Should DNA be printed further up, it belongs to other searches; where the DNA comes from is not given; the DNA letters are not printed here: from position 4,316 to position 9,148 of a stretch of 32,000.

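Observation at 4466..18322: Island of TM-less mega-glycosyltransferases with no export machinery, a coiled-coil protein and pseudo-GT modules: candidate cytoplasmic glycan assembly line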

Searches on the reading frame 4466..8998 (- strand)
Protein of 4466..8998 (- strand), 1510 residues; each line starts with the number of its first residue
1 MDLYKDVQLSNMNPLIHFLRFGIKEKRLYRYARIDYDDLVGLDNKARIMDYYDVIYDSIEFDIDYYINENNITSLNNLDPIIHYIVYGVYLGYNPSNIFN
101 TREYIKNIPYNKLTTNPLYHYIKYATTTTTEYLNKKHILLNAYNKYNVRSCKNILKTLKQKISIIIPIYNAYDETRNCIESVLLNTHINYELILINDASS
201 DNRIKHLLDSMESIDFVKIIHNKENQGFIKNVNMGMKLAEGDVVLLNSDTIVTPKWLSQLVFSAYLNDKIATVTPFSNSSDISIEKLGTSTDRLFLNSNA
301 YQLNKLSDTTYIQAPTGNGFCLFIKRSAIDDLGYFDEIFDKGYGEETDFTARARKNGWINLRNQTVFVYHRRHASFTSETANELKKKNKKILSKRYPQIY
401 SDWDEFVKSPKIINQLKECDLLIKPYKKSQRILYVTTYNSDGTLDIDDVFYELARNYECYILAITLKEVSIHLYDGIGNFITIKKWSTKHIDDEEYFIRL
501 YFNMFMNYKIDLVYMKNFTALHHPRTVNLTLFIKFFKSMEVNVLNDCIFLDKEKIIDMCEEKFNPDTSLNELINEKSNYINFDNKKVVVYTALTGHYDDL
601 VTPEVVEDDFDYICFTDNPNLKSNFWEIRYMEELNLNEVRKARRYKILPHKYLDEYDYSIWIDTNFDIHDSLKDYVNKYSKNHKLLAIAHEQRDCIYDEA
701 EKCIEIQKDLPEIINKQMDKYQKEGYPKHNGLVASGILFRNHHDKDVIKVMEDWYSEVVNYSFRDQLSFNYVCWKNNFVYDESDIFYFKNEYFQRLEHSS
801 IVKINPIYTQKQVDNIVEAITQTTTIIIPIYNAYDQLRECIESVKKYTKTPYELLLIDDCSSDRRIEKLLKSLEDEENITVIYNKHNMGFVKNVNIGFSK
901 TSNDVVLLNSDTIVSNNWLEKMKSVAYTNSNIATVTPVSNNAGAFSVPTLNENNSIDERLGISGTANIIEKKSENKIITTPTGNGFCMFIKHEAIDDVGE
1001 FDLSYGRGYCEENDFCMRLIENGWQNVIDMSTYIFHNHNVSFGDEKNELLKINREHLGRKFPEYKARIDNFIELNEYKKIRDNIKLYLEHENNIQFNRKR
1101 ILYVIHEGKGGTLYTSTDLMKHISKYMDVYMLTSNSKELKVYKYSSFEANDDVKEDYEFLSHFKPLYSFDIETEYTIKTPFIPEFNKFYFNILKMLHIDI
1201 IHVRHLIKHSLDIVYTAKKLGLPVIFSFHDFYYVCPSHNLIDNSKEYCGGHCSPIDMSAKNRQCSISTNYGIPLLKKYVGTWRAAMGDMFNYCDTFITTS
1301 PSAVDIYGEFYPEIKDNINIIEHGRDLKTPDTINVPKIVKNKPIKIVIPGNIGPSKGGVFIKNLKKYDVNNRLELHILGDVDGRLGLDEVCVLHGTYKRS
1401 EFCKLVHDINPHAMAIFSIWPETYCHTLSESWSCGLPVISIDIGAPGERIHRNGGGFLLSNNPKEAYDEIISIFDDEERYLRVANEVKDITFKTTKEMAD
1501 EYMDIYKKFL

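Call 3: search_protein_families(library=pfam, proteins=[window:4466-8998:-], max_evalue=0.01)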
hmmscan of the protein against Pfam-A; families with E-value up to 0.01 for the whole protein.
window:4466-8998:- (1510 aa): 7 families
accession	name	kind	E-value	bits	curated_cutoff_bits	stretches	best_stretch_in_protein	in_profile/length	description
PF00535.33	Glycos_transf_2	-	7.2e-50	169.6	23.3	2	163-332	1-167/168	Glycosyl transferase family 2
PF13641.12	Glyco_tranf_2_3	-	2.3e-19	70.7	27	2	161-373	2-214/230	Glycosyltransferase like family 2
PF04765.19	TOD1_MUCI70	-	1.7e-14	54.3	21.4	1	623-796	126-308/314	TOD1/MUCI70, glycosyltransferase-like domain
PF00534.26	Glycos_transf_1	-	4e-09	36.7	26.4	1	1341-1486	13-168/172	Glycosyl transferases group 1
PF13439.12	Glyco_transf_4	-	1.9e-08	34.9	28.5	1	1184-1327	59-168/170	Glycosyltransferase Family 4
PF13692.12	Glyco_trans_1_4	-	9.5e-06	26.4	27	1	1359-1476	19-142/142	Glycosyl transferases group 1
PF13632.12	Glyco_trans_2_3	-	4.4e-05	23.8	27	0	243-363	2-116/198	Glycosyl transferase family group 2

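Call 11: find_encoding_contigs(protein=window:4466-8998:-, flank=10000, max_places=6)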
Protein window:4466-8998:- (1510 aa): 1 contig read that carries it; 1 place shown.
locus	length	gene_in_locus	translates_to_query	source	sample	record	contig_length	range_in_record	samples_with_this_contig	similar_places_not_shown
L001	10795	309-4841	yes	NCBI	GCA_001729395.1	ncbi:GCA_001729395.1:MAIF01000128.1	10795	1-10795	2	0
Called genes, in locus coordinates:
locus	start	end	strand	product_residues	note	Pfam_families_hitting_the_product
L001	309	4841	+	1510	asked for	PF13506:Glyco_transf_21 (faint), PF00535:Glycos_transf_2, PF13641:Glyco_tranf_2_3, PF04765:TOD1_MUCI70, PF00535:Glycos_transf_2, PF13641:Glyco_tranf_2_3 (weak), PF13439:Glyco_transf_4, PF00534:Glycos_transf_1, +1 more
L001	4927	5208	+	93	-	-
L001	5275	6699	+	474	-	PF13522:GATase_6, PF13537:GATase_7, PF00733:Asn_synthase, PF24167:DUF7411, PF00733:Asn_synthase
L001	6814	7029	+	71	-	-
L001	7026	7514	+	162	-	PF26798:ACT_10 (weak)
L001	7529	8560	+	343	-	PF00208:ELFV_dehydrog, PF03447:NAD_binding_3, PF00742:Homoserine_dh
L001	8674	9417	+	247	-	PF08719:NADAR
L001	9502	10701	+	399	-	PF01676:Metalloenzyme, PF10143:PhosphMutase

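Call 13: search_protein_families(library=ncbifam, proteins=[window:4466-8998:-], max_evalue=0.01)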
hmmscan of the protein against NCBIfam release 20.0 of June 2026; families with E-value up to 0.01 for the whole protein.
window:4466-8998:- (1510 aa): 21 families
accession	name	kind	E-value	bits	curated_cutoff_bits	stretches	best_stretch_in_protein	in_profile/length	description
TIGR03937.1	PgaC_IcaA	equivalog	1.6e-29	103.1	422.3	2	152-274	37-160/407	poly-beta-1,6-N-acetyl-D-glucosamine synthase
NF047683.1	TeichurnBiosyTuaG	equivalog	4.3e-27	95.4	400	2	822-930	6-115/252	teichuronic acid biosynthesis protein TuaG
TIGR03965.1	mycofact_glyco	equivalog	7.8e-27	94.3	280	2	157-376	71-286/467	mycofactocin biosynthesis glycosyltransferase MftF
NF041394.1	GtaseAglG_Halo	equivalog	1.2e-25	90.5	440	2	161-272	2-115/304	glucosyl-dolichyl phosphate glucuronosyltransferase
NF007482.0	PRK10073.1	equivalog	6.2e-23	81.3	423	2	159-265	5-111/334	glycosyltransferase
TIGR04283.1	glyco_like_mftF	equivalog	2e-20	73.4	182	2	162-374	1-190/221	TIGR04283 family arsenosugar biosynthesis glycosyltransferase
NF053739.1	GlytfEpsEBac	equivalog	2.6e-20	72.5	450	2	161-256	2-99/265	glycosyltransferase EpsE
TIGR03111.1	glyc2_xrt_Gpos1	hypoth_equivalog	2e-18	66.4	363.95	2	821-937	48-167/439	TIGR03111 family XrtG-associated glycosyltransferase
NF041875.1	EPS_EpsD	equivalog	2.5e-17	63.3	370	2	162-378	1-215/325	exopolysaccharide biosynthesis glycosyltransferase EpsD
NF007986.1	PRK10714.1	equivalog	8.4e-17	61.2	529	2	823-937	7-124/316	undecaprenyl-phosphate 4-deoxy-4-formamido-L-arabinose transferase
NF038299.1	EPS_HpsN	equivalog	6.1e-14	51.7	425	2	825-1036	4-220/317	hormogonium polysaccharide biosynthesis glycosyltransferase HpsN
NF047588.1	GlcsyltransPgfSStrep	equivalog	2.7e-13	49.8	500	2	161-265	2-110/308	glycosyltransferase PgfS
NF050050.1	ProtGlycPglI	equivalog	1.6e-10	40.9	500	2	160-261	2-105/306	GalNAc(5)-diNAcBac-PP-undecaprenol beta-1,3-glucosyltransferase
NF007453.0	PRK10018.1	equivalog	2.1e-10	40.8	382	2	160-265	6-110/280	colanic acid biosynthesis glycosyltransferase WcaA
TIGR04017.1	WcaA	equivalog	3.9e-09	36.5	495.75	1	160-259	5-105/279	colanic acid biosynthesis glycosyltransferase WcaA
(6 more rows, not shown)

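Call 19: list_cluster_members(proteins=[window:4466-8998:-, window:9669-12179:-, window:12517-13197:+, window:13236-15872:-, window:15869-18322:-, window:23371-25581:+, window:20526-23165:-])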
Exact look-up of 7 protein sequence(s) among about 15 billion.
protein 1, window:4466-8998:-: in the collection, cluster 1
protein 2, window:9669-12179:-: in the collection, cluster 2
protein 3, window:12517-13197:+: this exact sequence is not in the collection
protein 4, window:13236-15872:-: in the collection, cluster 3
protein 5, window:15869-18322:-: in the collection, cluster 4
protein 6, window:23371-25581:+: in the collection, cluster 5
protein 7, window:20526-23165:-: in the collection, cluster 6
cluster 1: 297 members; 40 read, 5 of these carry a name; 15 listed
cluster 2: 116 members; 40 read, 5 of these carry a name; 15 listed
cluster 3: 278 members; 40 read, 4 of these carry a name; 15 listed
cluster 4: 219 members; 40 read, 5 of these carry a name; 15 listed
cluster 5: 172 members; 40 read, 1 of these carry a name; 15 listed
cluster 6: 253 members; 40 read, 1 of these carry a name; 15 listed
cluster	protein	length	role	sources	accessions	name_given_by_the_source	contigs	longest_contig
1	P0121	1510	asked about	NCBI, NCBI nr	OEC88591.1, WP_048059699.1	glycosyltransferase [Methanosphaera stadtmanae]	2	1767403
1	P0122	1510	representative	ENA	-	-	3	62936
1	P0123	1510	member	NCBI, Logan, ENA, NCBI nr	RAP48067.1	MAG: hypothetical protein BZ132_02380 [Methanosphaera sp. DEW79]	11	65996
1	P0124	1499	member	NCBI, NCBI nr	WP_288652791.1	glycosyltransferase [uncultured Methanosphaera sp.]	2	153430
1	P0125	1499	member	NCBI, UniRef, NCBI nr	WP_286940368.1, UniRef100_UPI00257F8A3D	glycosyltransferase [Methanosphaera sp. DEW79] | glycosyltransferase n=1 Tax=Methanosphaera sp. DEW79 TaxID=1945576 RepID=UPI00257F8A3D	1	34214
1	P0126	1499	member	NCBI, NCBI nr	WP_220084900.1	glycosyltransferase [Methanosphaera stadtmanae]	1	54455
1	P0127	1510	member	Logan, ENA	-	-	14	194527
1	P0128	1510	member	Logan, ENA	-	-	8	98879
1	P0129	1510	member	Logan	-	-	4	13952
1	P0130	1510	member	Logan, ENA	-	-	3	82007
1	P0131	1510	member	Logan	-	-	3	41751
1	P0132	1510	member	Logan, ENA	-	-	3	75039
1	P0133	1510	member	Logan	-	-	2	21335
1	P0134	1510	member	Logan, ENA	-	-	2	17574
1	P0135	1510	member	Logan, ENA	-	-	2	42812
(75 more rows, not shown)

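Call 25: find_homologous_proteins(query=window:4466-8998:-, max_evalue=1e-20)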
Query window:4466-8998:- (1510 aa): 1320 proteins with E <= 1e-20 among 8000 candidates; the best 120 are listed.
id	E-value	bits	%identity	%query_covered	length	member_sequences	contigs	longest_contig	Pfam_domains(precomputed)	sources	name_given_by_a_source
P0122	0.0e+0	3476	100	100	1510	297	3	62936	PF13506.14,PF13641.13,PF00534.27,PF13439.13,PF04765.20,PF00535.33,PF13692.13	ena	-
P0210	0.0e+0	2276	51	97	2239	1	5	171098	PF13641.13,PF00534.27,PF13439.13,PF04765.20,PF00535.33,PF13692.13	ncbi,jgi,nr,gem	ncbi:MAG: glycosyltransferase [Methanosphaera stadtmanae]|nr:glycosyltransferase [Methanosphaera sta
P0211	0.0e+0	2267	52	100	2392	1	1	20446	PF13641.13,PF00534.27,PF13439.13,PF04765.20,PF00535.33,PF13692.13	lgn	-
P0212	0.0e+0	2002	58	100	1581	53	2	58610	PF13506.14,PF13641.13,PF00534.27,PF13439.13,PF04765.20,PF00535.33,PF13692.13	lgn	-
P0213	0.0e+0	1961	57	100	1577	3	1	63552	PF13506.14,PF13641.13,PF00534.27,PF13439.13,PF04765.20,PF00535.33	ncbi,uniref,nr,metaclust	ncbi:glycosyltransferase [Methanosphaera sp. WGK6]|uniref:glycosyltransferase n=1 Tax=Methanosphaera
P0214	0.0e+0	1947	56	100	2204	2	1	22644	PF13641.13,PF00534.27,PF13439.13,PF04765.20,PF00535.33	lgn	-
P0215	0.0e+0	1923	56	99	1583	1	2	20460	PF13641.13,PF00534.27,PF13439.13,PF04765.20,PF00535.33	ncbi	-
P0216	0.0e+0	1875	55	100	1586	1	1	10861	PF13641.13,PF00534.27,PF04765.20,PF00535.33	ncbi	-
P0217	0.0e+0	1867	53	97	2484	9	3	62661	PF13506.14,PF13641.13,PF00534.27,PF13439.13,PF04765.20,PF00535.33,PF13692.13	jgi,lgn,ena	-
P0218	0.0e+0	1861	53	95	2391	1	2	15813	PF13641.13,PF00534.27,PF13439.13,PF04765.20,PF00535.33,PF13692.13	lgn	-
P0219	0.0e+0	1857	54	95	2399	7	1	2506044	PF13506.14,PF13641.13,PF00534.27,PF13439.13,PF04765.20,PF00535.33,PF13692.13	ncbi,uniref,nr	ncbi:glycosyltransferase [Methanosphaera sp. ISO3-F5]|uniref:glycosyltransferase n=1 Tax=Methanospha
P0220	0.0e+0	1844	52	100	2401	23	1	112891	PF13641.13,PF00534.27,PF13439.13,PF04765.20,PF00535.33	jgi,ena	-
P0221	0.0e+0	1842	53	99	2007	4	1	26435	PF13632.13,PF13641.13,PF00534.27,PF13439.13,PF04765.20,PF00535.33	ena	-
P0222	0.0e+0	1837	52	97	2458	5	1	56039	PF13641.13,PF00534.27,PF04765.20,PF00535.33,PF13692.13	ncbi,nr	ncbi:MAG: hypothetical protein BZ135_02025 [Methanosphaera sp. rholeuAM6]|nr:MAG: hypothetical prote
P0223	0.0e+0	1833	53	99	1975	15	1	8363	PF13632.13,PF13641.13,PF00534.27,PF13439.13,PF04765.20,PF00535.33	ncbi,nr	ncbi:MAG: glycosyltransferase [Methanosphaera sp.]|nr:glycosyltransferase [Methanosphaera sp.]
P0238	0.0e+0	1594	49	99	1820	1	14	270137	PF13641.13,PF00534.27,PF13439.13,PF04765.20,PF00535.33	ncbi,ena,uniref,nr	ncbi:glycosyltransferase [Methanosphaera cuniculi]|uniref:glycosyltransferase n=1 Tax=Methanosphaera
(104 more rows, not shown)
